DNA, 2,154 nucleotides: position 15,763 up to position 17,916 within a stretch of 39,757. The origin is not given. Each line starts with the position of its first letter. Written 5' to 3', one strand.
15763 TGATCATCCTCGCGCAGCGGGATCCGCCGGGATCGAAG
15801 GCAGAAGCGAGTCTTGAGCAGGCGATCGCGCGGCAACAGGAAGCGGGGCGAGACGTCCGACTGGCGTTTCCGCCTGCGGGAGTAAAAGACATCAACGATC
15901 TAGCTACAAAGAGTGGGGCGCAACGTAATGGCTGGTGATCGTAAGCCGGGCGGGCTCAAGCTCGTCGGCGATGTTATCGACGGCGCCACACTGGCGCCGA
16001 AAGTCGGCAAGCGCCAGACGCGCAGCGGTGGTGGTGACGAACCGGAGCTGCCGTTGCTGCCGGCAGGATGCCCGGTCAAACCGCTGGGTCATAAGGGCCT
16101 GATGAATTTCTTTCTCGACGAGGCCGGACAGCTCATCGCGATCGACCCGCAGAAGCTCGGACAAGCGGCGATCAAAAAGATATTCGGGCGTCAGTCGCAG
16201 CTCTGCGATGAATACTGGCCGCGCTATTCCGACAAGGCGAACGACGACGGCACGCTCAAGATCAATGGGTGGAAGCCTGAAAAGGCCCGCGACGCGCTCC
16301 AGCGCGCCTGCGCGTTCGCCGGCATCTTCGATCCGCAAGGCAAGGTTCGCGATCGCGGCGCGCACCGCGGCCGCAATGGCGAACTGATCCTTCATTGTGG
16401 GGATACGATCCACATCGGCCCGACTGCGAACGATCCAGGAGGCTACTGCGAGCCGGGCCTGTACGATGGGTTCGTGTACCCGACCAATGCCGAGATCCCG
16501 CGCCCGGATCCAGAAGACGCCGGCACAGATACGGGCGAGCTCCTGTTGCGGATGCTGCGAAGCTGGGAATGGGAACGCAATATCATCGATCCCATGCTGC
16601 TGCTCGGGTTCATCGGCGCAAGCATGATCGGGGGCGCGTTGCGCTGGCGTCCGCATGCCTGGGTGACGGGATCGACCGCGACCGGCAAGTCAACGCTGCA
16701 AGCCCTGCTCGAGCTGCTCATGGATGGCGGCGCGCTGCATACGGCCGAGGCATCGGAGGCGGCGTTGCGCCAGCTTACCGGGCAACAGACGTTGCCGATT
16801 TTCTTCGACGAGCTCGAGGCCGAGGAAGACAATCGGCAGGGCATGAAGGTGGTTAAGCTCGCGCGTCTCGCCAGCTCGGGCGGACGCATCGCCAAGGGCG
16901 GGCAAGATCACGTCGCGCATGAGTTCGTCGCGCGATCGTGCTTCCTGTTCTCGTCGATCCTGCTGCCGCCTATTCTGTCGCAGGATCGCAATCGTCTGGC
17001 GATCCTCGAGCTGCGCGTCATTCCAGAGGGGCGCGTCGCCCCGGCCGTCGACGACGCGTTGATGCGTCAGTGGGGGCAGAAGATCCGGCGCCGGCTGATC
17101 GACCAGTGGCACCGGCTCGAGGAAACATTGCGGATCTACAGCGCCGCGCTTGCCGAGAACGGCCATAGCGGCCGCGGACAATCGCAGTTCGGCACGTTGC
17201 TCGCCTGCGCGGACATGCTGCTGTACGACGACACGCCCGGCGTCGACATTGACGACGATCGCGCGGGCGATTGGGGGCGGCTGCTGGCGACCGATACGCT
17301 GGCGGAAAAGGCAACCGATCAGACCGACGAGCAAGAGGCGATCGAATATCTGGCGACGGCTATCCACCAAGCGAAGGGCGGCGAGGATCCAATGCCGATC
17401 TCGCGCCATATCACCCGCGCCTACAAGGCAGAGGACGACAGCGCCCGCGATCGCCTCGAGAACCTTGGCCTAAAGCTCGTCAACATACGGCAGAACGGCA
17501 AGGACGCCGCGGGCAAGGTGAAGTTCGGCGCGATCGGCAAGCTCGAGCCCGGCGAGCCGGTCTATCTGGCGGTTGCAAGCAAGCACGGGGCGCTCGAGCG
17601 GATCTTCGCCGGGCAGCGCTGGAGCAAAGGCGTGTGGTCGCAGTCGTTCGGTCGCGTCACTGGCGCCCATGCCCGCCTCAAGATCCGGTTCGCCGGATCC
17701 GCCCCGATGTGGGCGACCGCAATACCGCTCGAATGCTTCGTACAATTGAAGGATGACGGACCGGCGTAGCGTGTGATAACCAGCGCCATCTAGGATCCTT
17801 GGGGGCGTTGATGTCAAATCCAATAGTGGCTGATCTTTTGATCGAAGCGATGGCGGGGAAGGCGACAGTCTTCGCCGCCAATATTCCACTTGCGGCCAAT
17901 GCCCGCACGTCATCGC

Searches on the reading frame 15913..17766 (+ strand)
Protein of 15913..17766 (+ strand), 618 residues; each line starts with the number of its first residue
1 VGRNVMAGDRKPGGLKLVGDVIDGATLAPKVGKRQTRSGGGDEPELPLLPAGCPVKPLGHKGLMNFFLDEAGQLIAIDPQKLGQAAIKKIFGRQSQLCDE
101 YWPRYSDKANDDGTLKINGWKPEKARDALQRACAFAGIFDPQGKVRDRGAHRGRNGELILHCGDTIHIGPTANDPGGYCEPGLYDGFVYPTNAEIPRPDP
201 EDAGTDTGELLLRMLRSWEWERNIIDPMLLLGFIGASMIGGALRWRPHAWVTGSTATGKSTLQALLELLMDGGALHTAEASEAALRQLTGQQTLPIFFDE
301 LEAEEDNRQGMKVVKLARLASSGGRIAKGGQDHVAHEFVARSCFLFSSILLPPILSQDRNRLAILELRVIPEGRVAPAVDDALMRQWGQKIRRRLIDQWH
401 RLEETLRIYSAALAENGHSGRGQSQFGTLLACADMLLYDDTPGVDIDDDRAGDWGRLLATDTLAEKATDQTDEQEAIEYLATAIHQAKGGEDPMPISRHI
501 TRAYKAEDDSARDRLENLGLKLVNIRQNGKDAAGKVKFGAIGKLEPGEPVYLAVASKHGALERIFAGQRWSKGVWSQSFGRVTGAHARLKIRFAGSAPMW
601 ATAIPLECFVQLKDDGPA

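Call 11: search_protein_families(library=pfam, proteins=[window:15913-17766:+], max_evalue=0.01)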
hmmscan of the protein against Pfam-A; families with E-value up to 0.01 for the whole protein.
window:15913-17766:+ (618 aa): 0 families

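Call 12: search_protein_families(library=phrogs, proteins=[window:15913-17766:+], max_evalue=0.01)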
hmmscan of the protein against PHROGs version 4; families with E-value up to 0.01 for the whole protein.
window:15913-17766:+ (618 aa): 2 families
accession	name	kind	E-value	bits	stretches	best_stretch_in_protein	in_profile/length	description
phrog_21086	-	unknown function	4.8e-68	231.2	1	49-596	51-590/617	-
phrog_35358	-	DNA, RNA and nucleotide metabolism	3.4e-33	115.7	1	123-596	473-933/968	DNA primase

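Call 30: search_solved_structures(query=window:15913-17766:+, max_evalue=1, show_alignments=2)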
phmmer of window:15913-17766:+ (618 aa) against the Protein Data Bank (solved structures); distinct sequences matched with E-value up to 1: 0.

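Call 36: find_homologous_proteins(query=window:15913-17766:+, max_evalue=0.00001)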
Query window:15913-17766:+ (618 aa): 537 proteins with E <= 0.00001 among 8000 candidates; the best 120 are listed.
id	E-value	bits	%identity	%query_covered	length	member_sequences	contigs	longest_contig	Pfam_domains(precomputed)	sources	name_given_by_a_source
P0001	0.0e+0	1412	100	99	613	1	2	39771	-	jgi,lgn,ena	-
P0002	6.6e-296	1001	72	99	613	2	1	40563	-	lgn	-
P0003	5.4e-295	998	71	99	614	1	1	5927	-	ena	-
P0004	5.0e-294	995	72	99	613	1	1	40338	-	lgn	-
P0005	7.3e-292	988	71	99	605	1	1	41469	-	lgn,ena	-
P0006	4.4e-288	975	71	99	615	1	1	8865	-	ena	-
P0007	6.0e-245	833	63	98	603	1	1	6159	-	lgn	-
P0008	7.3e-231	786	61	97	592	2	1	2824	-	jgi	jgi:hypothetical protein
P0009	4.5e-222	757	58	98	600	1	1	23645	-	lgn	-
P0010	1.2e-217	743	57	98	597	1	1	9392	-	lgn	-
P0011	6.1e-217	740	57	97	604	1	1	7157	-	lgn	-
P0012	1.6e-216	739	57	97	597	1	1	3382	-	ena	-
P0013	2.5e-215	735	56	98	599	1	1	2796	-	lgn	-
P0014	8.4e-215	733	55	98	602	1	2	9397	-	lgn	-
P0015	7.1e-214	730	57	97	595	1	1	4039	-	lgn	-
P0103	1.5e-141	491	43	93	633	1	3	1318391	-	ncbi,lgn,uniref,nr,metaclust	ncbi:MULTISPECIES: hypothetical protein [unclassified Sphingomonas]|uniref:hypothetical protein n=1 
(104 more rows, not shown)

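Call 39: find_encoding_contigs(protein=P0103, flank=10000, max_places=2)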
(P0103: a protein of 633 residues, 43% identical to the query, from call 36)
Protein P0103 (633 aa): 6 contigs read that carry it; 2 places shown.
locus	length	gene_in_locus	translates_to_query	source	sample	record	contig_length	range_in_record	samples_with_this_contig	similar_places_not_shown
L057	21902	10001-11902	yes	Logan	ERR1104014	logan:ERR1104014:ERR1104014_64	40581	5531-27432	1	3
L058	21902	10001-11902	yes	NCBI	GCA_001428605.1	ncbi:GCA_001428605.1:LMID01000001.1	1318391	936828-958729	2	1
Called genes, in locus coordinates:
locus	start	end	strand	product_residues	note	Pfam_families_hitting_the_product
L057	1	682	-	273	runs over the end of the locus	-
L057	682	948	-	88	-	-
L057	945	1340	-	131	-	-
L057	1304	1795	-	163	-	-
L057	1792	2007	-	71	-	-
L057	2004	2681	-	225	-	-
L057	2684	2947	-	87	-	PF10073:GapR_DNA-bd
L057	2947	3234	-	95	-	-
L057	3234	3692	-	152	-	-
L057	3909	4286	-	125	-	-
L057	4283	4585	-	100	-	-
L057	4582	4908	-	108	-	PF21779:DUF6874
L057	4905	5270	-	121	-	-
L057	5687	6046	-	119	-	PF12844:HTH_19, PF13443:HTH_26, PF13560:HTH_31, PF01381:HTH_3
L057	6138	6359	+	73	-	PF12844:HTH_19 (weak), PF13560:HTH_31, PF01381:HTH_3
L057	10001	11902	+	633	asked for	-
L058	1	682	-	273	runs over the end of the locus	-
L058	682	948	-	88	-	-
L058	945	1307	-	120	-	-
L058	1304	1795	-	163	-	-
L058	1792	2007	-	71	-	-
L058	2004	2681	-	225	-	-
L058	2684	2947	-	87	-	PF10073:GapR_DNA-bd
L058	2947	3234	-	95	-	-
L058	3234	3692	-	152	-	-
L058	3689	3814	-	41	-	-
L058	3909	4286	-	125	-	-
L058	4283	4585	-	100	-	-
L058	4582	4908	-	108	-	PF21779:DUF6874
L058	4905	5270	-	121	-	-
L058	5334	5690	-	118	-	-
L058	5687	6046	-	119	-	PF12844:HTH_19, PF13443:HTH_26, PF13560:HTH_31, PF01381:HTH_3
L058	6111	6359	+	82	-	PF13560:HTH_31, PF12844:HTH_19 (weak), PF01381:HTH_3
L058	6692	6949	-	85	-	-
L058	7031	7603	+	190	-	-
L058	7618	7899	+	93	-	-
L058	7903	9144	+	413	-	PF23639:DUF7146, PF13362:Toprim_3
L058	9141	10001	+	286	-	PF02086:MethyltransfD12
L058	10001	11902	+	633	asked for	-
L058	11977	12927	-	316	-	PF08401:ArdcN, PF18818:MPTase-PolyVal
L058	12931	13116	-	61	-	-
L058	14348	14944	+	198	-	-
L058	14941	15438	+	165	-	-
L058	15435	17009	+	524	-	-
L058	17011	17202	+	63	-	-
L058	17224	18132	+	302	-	-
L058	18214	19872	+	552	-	PF12236:Head-tail_con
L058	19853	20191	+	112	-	PF25181:Phage_Bbp19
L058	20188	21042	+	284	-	-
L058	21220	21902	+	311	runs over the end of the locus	PF19821:Phage_capsid_2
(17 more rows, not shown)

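Call 42: find_related_loci(query=A1, collection=viral_contigs, flank=10000)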
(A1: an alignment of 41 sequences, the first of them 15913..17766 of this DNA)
Query A1 (618 aa) in viral_contigs; peptide patterns used: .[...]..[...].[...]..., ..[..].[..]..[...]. (x = any residue, [..] = any of these).
600 stretches matched a pattern (row limit reached: there are more); 513 encode a relative of the query (tblastn E <= 1e-3); the best 80 are kept; 80 distinct loci.
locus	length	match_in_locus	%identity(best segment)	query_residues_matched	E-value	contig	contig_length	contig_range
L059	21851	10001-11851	54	6-612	0e+0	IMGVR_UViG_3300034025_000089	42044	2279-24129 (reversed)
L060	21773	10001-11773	54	8-613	0e+0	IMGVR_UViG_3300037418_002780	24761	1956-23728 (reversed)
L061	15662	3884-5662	54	6-613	0e+0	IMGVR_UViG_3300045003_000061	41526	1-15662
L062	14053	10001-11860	49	13-613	0e+0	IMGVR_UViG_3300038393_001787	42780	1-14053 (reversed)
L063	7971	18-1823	50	13-614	1e-180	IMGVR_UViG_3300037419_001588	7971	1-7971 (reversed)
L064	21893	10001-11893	42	8-609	3e-146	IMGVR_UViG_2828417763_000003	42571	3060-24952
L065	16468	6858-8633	44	43-615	4e-143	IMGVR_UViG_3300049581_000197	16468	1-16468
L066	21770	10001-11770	43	39-615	3e-137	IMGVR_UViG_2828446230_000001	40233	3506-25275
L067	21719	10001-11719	42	49-612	7e-135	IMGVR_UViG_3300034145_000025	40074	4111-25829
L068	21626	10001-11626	42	49-617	1e-125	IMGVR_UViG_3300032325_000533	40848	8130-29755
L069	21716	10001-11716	40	48-615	2e-120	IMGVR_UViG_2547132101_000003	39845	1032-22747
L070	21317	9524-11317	39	52-610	9e-120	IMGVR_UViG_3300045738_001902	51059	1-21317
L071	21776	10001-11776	40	48-614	3e-117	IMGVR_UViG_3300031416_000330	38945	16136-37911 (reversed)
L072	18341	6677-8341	39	49-616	1e-116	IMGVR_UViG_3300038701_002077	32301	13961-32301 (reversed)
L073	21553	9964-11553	39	44-595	6e-116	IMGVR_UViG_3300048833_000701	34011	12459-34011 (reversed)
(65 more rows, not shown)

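Call 51: predict_structure(alignment_id=A1)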
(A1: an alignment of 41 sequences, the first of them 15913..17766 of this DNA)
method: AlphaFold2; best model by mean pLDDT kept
length: 618 residues; sequences in the alignment: 41
mean_pLDDT: 86.2   pTM: 0.75
mean pLDDT of the five models: 86.2, 86.2, 83.9, 83.6, 82.5
residues with pLDDT >= 90: 371; 70-90: 174; 50-70: 28; < 50: 45
segments of 3 or more residues with pLDDT < 50: 1-22, 24-41, 614-618
pLDDT, mean of each block of 10 residues (from residue 1): 35 41 45 43 63 94 95 95 95 95 91 89 95 93 92 94 95 89 94 95 96 96 96 98 96 90 96 89 85 92 76 89 76 72 92 83 93 90 97 96 95 92 95 95 75 92 68 86 83 89 87 93 92 83 87 94 88 86 91 92 94 53
secondary structure, 60 per line:
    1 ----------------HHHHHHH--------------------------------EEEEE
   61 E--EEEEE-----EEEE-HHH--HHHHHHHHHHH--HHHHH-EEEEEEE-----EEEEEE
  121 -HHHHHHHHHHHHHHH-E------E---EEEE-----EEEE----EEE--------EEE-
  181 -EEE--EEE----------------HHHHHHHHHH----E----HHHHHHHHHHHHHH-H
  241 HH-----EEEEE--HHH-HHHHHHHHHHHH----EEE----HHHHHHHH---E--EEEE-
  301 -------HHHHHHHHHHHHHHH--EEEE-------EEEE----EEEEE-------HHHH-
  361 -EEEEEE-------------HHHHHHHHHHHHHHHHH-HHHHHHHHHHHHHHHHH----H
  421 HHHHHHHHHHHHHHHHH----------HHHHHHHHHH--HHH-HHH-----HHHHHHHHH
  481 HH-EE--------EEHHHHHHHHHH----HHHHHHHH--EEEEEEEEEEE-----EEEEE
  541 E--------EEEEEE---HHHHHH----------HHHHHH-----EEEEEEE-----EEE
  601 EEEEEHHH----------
elements in order: H17-23 E56-61 E64-68 E74-77 H84-94 H97-101 E103-109 E115-120 H122-136 E149-152 E158-161 E166-168 E177-179 E182-184 E187-189 H206-215 H225-238 E248-252 H259-270 E275-277 H282-289 E296-299 H308-322 E325-328 E336-339 E344-348 H356-359 E362-367 H381-397 H399-415 H420-437 H448-457 H472-482 H496-505 H510-517 E520-530 E536-541 E550-555 H559-564 H575-580 E586-592 E598-605

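Call 54: fold_search(model_id=the predicted structure, library=pdb)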
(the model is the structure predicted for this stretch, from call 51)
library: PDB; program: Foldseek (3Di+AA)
matches with E <= 10: 718; with E <= 0.001: 124
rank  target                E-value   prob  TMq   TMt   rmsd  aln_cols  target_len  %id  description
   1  8wwa_F                4.4e-07  1.00  0.30  0.31  13.6       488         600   12  Structure of AMPPNP-Form AsfvPrimPol Hexamer (released 2025-04-30)
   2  8wh0_B                6.0e-07  1.00  0.34  0.42  12.1       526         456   12  MPOX E5 hexamer ssDNA and AMP-PNP bound conformation (released 2024-10-09)
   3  9ivf_A                1.0e-06  1.00  0.31  0.31  12.5       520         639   13  Structure of Full-Length AsfvPrimPol with polyT DNA (released 2025-12-24)
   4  9ilz_A                2.3e-06  1.00  0.32  0.27  13.9       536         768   12  The Cryo-EM structure of MPXV E5 in complex with ssDNA (released 2025-06-18)
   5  9ivf_C                2.3e-06  1.00  0.29  0.28  14.9       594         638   11  Structure of Full-Length AsfvPrimPol with polyT DNA (released 2025-12-24)
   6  7ola_D                2.5e-06  1.00  0.31  0.46  10.3       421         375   11  Structure of Primase-Helicase in SaPI5 (released 2022-07-13)
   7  9ilz_E                2.8e-06  1.00  0.32  0.29  12.8       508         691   12  The Cryo-EM structure of MPXV E5 in complex with ssDNA (released 2025-06-18)
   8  8wh0_D                2.8e-06  1.00  0.32  0.41  12.8       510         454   12  MPOX E5 hexamer ssDNA and AMP-PNP bound conformation (released 2024-10-09)
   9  9ilz_C                3.1e-06  1.00  0.34  0.43  13.4       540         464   10  The Cryo-EM structure of MPXV E5 in complex with ssDNA (released 2025-06-18)
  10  8ww6_E                3.5e-06  1.00  0.31  0.30  10.5       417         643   12  Structure of ATP-rs-Form AsfvPrimPol Hexamer (released 2025-04-30)
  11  8wh0_E                3.5e-06  1.00  0.34  0.44  12.9       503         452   11  MPOX E5 hexamer ssDNA and AMP-PNP bound conformation (released 2024-10-09)
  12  8xj8_A                3.5e-06  1.00  0.30  0.41  11.5       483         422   12  The Cryo-EM structure of MPXV E5 C-terminal in complex with DNA (released 2024-05-01)
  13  9im2_C                3.7e-06  1.00  0.34  0.31  13.1       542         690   12  The Cryo-EM structure of MPXV E5 in complex with ssDNA in intermediate state 3 (released 2025-06-18)
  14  8wwa_A                4.7e-06  1.00  0.31  0.32  10.8       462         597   12  Structure of AMPPNP-Form AsfvPrimPol Hexamer (released 2025-04-30)
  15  8iqi_C                4.7e-06  1.00  0.29  0.21  14.2       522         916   13  Structure of Full-Length AsfvPrimPol in Complex-Form (released 2023-07-26)
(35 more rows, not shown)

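Call 70: find_encoding_contigs(protein=P0001, flank=10000, max_places=4)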
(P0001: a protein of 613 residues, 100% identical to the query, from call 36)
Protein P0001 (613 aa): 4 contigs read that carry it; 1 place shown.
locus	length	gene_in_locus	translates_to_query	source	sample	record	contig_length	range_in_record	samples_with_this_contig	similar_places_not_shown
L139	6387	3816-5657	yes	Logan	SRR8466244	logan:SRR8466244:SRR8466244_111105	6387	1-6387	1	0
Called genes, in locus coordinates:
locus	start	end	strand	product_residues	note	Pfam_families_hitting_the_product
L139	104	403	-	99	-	-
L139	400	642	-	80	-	-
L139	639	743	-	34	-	-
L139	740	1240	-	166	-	-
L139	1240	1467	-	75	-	-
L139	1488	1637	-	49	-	-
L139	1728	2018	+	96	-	PF13560:HTH_31 (weak)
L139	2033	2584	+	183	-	-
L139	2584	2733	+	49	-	-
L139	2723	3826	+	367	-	PF23639:DUF7146, PF13362:Toprim_3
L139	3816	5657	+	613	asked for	-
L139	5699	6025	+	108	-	-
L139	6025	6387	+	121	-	?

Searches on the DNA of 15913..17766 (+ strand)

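Call 65: search_rna_families(source=L058, start=13300, end=14400, threshold=evalue, max_evalue=1)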
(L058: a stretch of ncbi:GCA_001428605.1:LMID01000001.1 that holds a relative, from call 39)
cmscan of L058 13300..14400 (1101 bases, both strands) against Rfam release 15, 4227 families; matches with E-value up to 1: 0.
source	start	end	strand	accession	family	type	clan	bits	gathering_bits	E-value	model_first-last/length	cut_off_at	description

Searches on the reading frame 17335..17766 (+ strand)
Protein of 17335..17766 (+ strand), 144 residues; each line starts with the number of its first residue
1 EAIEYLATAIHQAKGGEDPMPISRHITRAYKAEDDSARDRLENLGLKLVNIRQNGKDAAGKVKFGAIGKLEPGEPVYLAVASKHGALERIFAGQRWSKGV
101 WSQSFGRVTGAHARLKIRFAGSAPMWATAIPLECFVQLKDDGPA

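Call 83: predict_structure(alignment_id=A2)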
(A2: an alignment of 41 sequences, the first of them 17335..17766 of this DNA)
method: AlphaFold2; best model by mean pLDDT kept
length: 144 residues; sequences in the alignment: 41
mean_pLDDT: 91.8   pTM: 0.85
mean pLDDT of the five models: 91.8, 91.4, 91.2, 90.7, 90.1
residues with pLDDT >= 90: 121; 70-90: 16; 50-70: 2; < 50: 5
segments of 3 or more residues with pLDDT < 50: 140-144
pLDDT, mean of each block of 10 residues (from residue 1): 96 89 95 92 97 92 90 96 96 94 95 96 96 80 42
secondary structure, 60 per line:
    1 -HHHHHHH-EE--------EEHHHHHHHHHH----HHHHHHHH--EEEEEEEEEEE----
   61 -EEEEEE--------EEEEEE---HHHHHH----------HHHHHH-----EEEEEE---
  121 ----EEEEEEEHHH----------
elements in order: H2-8 H22-31 H36-43 E46-56 E62-67 E76-81 H85-90 H101-106 E112-117 E125-131

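Call 86: fold_search(model_id=the predicted structure, library=pdb)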
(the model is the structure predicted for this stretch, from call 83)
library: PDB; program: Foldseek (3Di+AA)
matches with E <= 10: 411; with E <= 0.001: 0
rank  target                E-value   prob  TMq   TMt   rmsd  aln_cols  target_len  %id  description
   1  9mkb_q3               8.1e-01  0.03  0.16  0.12  14.3       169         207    9  Structure of the bacteriophage T4 portal-neck-tail complex (released 2025-12-24)
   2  5iv5_BG               9.1e-01  0.03  0.18  0.15  14.9       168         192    8  Cryo-electron microscopy structure of the hexagonal pre-attachment T4 baseplate-tail tube complex (released 2016-05-18)
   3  8gds_D                9.7e-01  0.04  0.18  0.10  13.8       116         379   11  CRYSTAL STRUCTURE OF RHO-ASSOCIATED PROTEIN KINASE 2 (ROCK2) IN COMPLEX WITH 4-(4-(2-(2,3-DIHYDRO-1H- INDOL-1-YL)-2-OX (released 2023-05-10)
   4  2wtk_E                1.1e+00  0.06  0.20  0.12  13.1        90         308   12  Structure of the heterotrimeric LKB1-STRADalpha-MO25alpha complex (released 2009-12-15)
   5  5cd4_A                1.1e+00  0.03  0.12  0.10  12.5       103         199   14  The Type IE CRISPR Cascade complex from E. coli, with two assemblies in the asymmetric unit arranged back-to-back (released 2015-08-26)
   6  3gty_S                1.3e+00  0.07  0.14  0.13   9.4        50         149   22  Promiscuous Substrate Recognition in Folding and Assembly Activities of the Trigger Factor Chaperone (released 2009-12-22)
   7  6bdn                  1.3e+00  0.06  0.19  0.12  13.5       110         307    6  Crystal structure of human TAO3 kinase binding ADP (released 2019-04-10)
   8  5u6b_B                1.3e+00  0.05  0.18  0.11  13.9       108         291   14  Structure of the Axl kinase domain in complex with a macrocyclic inhibitor (released 2017-07-26)
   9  9evs_F                1.3e+00  0.04  0.13  0.12  11.9        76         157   16  Structure of the flowering plant mitoribosome with P-site tRNA (released 2025-09-03)
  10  3cly                  1.3e+00  0.04  0.18  0.11  13.5        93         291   16  Crystal Structure of FGF Receptor 2 (FGFR2) Kinase Domains Trapped in Trans-Phosphorylation Reaction (released 2009-02-03)
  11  1qnn_D                1.4e+00  0.02  0.10  0.08  14.2        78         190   14  Cambialistic superoxide dismutase from Porphyromonas gingivalis (released 2000-06-21)
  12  1eje                  1.5e+00  0.03  0.19  0.16  12.9       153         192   11  CRYSTAL STRUCTURE OF AN FMN-BINDING PROTEIN (released 2000-10-11)
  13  9esx_A                1.6e+00  0.05  0.18  0.11  13.1        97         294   11  CDK2-cyclin A in complex with FragLite 17 (released 2025-04-09)
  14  6yxx_EC               1.8e+00  0.09  0.19  0.09   8.0        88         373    8  State A of the Trypanosoma brucei mitoribosomal large subunit assembly intermediate (released 2020-10-14)
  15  5o5l_A                1.8e+00  0.03  0.19  0.14  15.8       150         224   11  X-ray structure of a bacterial adenylyl cyclase soluble domain, solved at cryogenic temperature (released 2017-11-01)
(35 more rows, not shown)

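Call 89: fold_search(model_id=the predicted structure, library=viral)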
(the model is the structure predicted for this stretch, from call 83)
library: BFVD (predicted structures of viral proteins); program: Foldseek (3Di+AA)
matches with E <= 10: 393; with E <= 0.001: 1
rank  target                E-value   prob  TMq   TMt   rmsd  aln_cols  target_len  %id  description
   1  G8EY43                2.0e-07  1.00  0.67  0.15   2.8       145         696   21  Uncharacterized protein [Synechococcus phage S-CAM8]
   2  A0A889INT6            2.9e-01  0.07  0.14  0.17  11.6       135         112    8  (no name in the UniProt tables at hand)
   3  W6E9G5                3.2e-01  0.05  0.17  0.16  13.4       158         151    9  Uncharacterized protein [Shewanella phage Spp001]
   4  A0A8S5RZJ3            3.7e-01  0.07  0.18  0.10  15.2       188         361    9  Uncharacterized protein [Myoviridae sp. ctNQV2]
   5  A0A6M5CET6            3.9e-01  0.07  0.20  0.21  13.7       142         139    6  Tail fiber protein [Vibrio phage Vc1]
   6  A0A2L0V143            3.9e-01  0.06  0.13  0.10  11.6        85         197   13  (no name in the UniProt tables at hand)
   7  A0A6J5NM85            4.7e-01  0.10  0.20  0.25  15.8        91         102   15  Uncharacterized protein [uncultured Caudovirales phage]
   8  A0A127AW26            5.3e-01  0.07  0.18  0.16  15.9       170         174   11  Uncharacterized protein [Bacillus phage SP-15]
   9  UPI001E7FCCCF         5.3e-01  0.06  0.19  0.12  14.4       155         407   10  (no name look-up for this kind of identifier)
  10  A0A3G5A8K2            5.6e-01  0.02  0.13  0.11  12.3       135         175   10  Uncharacterized protein [Hyperionvirus sp.]
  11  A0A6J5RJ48            5.9e-01  0.08  0.15  0.20  11.9       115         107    8  Uncharacterized protein [uncultured Caudovirales phage]
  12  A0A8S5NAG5            5.9e-01  0.03  0.12  0.09  18.4       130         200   14  Uncharacterized protein [Siphoviridae sp. ct8hR1]
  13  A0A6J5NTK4            7.5e-01  0.07  0.22  0.20  21.2       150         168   11  Uncharacterized protein [uncultured Caudovirales phage]
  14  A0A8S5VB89            8.0e-01  0.02  0.16  0.16  15.1       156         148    8  Uncharacterized protein [Myoviridae sp. ctbEa13]
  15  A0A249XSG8            8.5e-01  0.06  0.15  0.16  12.9       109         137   10  Uncharacterized protein [Mycobacterium phage Phabba]
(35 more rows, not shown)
